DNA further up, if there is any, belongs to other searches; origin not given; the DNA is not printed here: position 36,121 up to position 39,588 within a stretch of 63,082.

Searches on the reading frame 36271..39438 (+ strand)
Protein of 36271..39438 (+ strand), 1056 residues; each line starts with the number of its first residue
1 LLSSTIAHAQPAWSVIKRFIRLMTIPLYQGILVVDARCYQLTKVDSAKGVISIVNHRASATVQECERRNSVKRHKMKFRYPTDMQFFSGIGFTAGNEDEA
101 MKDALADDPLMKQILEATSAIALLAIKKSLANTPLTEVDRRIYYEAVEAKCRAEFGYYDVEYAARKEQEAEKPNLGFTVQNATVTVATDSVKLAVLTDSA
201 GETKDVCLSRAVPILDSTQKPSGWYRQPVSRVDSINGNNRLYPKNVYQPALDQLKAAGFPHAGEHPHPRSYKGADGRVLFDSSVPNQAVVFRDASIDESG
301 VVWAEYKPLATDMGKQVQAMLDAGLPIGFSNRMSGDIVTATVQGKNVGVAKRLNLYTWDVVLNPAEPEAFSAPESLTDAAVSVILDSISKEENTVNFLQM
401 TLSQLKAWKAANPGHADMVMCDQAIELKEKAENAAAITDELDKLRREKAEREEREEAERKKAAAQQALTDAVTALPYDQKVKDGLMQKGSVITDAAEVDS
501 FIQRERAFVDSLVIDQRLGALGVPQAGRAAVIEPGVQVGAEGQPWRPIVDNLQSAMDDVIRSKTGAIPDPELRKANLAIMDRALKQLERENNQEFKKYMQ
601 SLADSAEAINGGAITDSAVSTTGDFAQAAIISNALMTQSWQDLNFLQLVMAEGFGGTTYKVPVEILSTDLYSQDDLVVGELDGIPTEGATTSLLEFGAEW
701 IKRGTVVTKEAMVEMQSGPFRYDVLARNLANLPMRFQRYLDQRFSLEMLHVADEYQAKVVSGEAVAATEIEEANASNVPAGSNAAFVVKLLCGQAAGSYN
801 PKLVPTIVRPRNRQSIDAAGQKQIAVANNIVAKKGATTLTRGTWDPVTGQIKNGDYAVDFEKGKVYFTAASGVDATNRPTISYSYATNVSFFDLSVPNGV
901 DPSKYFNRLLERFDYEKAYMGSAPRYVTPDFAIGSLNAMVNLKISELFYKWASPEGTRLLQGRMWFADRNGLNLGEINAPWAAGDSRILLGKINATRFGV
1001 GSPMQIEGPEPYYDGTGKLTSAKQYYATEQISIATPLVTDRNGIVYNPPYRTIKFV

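Call 69: search_protein_families(library=phrogs, proteins=[window:36271-39438:+], max_evalue=0.00001)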
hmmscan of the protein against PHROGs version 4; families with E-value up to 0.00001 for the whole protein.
window:36271-39438:+ (1056 aa): 2 families
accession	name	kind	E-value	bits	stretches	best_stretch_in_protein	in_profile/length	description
phrog_22848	-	unknown function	0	1675.6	1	75-1055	4-988/991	-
phrog_207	-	head and packaging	1.2e-14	55.2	1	230-437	47-250/519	head maturation protease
